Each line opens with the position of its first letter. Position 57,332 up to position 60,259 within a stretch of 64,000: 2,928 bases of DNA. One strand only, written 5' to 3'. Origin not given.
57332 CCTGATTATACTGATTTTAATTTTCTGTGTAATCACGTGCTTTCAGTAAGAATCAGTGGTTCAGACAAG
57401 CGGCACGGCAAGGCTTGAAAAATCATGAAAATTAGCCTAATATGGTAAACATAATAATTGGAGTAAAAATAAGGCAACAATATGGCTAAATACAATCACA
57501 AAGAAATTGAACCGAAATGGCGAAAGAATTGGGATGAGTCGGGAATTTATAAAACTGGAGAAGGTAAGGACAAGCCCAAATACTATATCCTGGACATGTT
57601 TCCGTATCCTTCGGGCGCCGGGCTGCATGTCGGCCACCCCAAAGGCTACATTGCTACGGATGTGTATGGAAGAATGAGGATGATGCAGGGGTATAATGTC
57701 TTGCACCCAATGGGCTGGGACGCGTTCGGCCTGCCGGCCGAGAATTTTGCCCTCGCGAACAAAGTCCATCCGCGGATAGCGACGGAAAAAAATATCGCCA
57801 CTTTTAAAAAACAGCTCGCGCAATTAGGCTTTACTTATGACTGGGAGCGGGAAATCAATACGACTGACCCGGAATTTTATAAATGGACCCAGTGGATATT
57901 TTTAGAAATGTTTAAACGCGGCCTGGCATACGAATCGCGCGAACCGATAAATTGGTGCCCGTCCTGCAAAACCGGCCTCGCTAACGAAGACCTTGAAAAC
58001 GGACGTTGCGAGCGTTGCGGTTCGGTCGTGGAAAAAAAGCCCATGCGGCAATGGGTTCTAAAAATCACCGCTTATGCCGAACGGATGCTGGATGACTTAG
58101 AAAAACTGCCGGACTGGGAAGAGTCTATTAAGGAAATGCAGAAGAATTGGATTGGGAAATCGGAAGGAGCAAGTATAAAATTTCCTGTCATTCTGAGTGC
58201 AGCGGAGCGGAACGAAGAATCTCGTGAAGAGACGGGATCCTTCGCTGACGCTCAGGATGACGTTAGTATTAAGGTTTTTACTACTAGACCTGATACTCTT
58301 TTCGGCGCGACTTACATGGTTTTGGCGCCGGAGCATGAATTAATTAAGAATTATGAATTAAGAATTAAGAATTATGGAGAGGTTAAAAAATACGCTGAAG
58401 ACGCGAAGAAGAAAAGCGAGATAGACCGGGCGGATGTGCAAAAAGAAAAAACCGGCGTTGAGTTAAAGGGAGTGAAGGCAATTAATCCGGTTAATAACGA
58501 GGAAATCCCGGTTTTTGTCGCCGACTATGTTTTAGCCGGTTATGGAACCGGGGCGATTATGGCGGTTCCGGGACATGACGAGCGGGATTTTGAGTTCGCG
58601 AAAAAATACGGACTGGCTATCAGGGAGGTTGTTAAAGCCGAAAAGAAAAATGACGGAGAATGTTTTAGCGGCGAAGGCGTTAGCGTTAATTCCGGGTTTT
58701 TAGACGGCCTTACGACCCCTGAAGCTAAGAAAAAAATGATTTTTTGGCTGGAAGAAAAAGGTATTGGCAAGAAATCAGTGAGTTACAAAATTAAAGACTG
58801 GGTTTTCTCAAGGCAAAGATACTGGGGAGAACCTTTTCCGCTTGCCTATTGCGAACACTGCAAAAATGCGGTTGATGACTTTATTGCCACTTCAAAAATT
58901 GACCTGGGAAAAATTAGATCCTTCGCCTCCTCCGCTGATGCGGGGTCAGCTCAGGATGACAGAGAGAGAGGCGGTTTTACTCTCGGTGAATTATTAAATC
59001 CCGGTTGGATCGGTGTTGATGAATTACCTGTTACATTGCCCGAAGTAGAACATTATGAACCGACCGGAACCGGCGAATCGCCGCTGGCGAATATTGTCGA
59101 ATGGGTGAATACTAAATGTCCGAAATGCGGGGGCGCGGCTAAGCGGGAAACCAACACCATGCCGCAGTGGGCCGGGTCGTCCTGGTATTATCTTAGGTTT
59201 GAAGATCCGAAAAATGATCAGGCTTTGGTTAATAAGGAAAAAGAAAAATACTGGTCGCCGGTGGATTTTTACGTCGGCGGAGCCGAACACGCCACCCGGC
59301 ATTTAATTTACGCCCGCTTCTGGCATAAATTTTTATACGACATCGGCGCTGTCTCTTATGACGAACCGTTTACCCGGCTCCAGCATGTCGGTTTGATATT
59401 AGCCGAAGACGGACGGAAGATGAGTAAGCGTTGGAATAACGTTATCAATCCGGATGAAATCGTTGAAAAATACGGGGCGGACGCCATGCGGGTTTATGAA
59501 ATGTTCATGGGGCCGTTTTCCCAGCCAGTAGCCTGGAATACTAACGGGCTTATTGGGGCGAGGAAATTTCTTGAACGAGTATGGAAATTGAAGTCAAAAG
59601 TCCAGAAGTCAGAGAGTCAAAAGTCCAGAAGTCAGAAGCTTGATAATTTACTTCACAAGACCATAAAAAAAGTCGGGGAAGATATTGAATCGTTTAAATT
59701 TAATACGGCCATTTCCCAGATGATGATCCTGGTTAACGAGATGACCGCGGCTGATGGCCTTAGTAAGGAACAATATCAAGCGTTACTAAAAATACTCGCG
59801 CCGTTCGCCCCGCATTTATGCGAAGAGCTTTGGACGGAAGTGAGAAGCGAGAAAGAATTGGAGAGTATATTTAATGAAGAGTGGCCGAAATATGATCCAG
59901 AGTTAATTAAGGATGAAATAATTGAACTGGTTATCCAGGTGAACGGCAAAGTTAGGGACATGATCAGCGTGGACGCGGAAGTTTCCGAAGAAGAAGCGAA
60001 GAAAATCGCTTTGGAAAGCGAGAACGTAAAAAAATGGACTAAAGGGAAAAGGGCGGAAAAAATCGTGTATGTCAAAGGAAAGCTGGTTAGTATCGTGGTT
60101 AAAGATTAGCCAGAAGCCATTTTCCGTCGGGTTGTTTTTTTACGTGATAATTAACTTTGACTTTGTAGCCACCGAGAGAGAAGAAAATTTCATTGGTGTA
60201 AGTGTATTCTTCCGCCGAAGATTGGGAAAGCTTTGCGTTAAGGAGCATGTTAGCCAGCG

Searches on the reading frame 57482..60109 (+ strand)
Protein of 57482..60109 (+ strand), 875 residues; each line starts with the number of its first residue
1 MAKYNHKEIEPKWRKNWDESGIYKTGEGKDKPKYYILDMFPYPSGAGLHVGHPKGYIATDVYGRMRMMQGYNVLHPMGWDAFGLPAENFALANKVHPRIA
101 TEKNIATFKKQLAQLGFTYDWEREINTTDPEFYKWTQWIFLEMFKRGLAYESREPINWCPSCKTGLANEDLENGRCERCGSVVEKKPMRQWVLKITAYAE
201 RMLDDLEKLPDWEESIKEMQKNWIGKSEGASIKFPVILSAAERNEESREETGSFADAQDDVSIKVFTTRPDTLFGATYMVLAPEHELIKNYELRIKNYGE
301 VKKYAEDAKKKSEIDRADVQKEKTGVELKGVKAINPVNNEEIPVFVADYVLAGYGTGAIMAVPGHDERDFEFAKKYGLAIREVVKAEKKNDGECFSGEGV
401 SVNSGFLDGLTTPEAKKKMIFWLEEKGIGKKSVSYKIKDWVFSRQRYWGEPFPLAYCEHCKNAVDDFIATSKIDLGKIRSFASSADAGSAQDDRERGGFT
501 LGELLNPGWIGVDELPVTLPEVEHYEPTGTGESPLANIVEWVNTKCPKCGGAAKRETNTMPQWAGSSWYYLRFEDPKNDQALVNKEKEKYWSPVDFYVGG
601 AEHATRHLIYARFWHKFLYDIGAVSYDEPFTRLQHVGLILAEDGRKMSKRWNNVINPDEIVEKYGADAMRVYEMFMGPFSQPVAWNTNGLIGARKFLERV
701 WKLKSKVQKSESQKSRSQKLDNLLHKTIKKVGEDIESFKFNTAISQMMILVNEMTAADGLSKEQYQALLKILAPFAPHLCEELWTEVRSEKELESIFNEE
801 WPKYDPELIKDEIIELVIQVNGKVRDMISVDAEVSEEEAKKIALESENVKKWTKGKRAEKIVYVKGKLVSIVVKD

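Call 19: search_protein_families(library=pfam, proteins=[window:57482-60109:+])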
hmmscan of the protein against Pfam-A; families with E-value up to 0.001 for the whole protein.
window:57482-60109:+ (875 aa): 5 families
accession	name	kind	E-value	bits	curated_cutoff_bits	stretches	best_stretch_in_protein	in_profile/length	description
PF13603.12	tRNA-synt_1_2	-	9.9e-59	198.4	25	1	221-423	1-184/185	Leucyl-tRNA synthetase, editing domain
PF00133.28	tRNA-synt_1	-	1.6e-48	165.9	22.7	3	13-225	2-226/414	tRNA synthetases class I (I, L, M and V)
PF09334.17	tRNA-synt_1g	-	5.3e-24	85.1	20.1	1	39-168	6-132/391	tRNA synthetases class I (M)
PF08264.19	Anticodon_1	-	1.3e-21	77.4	25.1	1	722-833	6-141/148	Anticodon-binding domain of tRNA ligase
PF01406.26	tRNA-synt_1e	-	0.00093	19.1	27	0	633-682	241-288/301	tRNA synthetases class I (C) catalytic domain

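Call 23: search_solved_structures(query=window:57482-60109:+, show_alignments=1, max_evalue=1e-50)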
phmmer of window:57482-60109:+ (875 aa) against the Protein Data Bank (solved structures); distinct sequences matched with E-value up to 1e-50: 17.
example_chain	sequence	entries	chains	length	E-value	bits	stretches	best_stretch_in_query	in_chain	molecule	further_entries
1h3n_A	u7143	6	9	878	2.2e-216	723.9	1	1-460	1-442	LEUCYL-TRNA SYNTHETASE | AMINOACYL-TRNA SYNTHETASE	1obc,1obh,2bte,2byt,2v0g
2v0c_A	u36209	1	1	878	3.8e-215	719.9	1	1-460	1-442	AMINOACYL-TRNA SYNTHETASE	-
7nty_A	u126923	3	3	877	1.4e-198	665.1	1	4-463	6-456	Leucine--tRNA ligase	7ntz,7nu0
6q89_A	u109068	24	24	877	1.7e-198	664.7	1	4-463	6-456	Leucine--tRNA ligase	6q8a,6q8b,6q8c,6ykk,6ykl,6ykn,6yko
7nua_A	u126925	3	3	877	2e-198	664.5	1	4-463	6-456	Leucine--tRNA ligase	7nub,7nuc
7nu1_A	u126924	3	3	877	1.4e-197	661.7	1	4-463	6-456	Leucine--tRNA ligase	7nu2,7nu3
9tjv_A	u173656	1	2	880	4.7e-186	623.6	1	3-458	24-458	Leucine--tRNA ligase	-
3zgz_A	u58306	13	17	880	2.1e-185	621.5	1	3-458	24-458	LEUCINE--TRNA LIGASE | LEUCYL-TRNA SYNTHETASE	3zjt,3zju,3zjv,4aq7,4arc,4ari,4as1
9twt_A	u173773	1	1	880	9.4e-185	619.3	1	3-458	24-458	Leucine--tRNA ligase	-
9twr_A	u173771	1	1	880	9.7e-185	619.2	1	3-458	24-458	Leucine--tRNA ligase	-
5omw_A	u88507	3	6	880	1.1e-184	619.1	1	3-458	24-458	Leucine--tRNA ligase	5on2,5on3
9tjw_A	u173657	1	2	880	1.3e-184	618.8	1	3-458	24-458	Leucine--tRNA ligase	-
9tws_A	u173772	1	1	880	1.4e-184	618.7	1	3-458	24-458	Leucine--tRNA ligase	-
9twv_A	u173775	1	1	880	2.5e-184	617.9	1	3-458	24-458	Leucine--tRNA ligase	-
9twu_A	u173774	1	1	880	4.7e-184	617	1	3-458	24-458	Leucine--tRNA ligase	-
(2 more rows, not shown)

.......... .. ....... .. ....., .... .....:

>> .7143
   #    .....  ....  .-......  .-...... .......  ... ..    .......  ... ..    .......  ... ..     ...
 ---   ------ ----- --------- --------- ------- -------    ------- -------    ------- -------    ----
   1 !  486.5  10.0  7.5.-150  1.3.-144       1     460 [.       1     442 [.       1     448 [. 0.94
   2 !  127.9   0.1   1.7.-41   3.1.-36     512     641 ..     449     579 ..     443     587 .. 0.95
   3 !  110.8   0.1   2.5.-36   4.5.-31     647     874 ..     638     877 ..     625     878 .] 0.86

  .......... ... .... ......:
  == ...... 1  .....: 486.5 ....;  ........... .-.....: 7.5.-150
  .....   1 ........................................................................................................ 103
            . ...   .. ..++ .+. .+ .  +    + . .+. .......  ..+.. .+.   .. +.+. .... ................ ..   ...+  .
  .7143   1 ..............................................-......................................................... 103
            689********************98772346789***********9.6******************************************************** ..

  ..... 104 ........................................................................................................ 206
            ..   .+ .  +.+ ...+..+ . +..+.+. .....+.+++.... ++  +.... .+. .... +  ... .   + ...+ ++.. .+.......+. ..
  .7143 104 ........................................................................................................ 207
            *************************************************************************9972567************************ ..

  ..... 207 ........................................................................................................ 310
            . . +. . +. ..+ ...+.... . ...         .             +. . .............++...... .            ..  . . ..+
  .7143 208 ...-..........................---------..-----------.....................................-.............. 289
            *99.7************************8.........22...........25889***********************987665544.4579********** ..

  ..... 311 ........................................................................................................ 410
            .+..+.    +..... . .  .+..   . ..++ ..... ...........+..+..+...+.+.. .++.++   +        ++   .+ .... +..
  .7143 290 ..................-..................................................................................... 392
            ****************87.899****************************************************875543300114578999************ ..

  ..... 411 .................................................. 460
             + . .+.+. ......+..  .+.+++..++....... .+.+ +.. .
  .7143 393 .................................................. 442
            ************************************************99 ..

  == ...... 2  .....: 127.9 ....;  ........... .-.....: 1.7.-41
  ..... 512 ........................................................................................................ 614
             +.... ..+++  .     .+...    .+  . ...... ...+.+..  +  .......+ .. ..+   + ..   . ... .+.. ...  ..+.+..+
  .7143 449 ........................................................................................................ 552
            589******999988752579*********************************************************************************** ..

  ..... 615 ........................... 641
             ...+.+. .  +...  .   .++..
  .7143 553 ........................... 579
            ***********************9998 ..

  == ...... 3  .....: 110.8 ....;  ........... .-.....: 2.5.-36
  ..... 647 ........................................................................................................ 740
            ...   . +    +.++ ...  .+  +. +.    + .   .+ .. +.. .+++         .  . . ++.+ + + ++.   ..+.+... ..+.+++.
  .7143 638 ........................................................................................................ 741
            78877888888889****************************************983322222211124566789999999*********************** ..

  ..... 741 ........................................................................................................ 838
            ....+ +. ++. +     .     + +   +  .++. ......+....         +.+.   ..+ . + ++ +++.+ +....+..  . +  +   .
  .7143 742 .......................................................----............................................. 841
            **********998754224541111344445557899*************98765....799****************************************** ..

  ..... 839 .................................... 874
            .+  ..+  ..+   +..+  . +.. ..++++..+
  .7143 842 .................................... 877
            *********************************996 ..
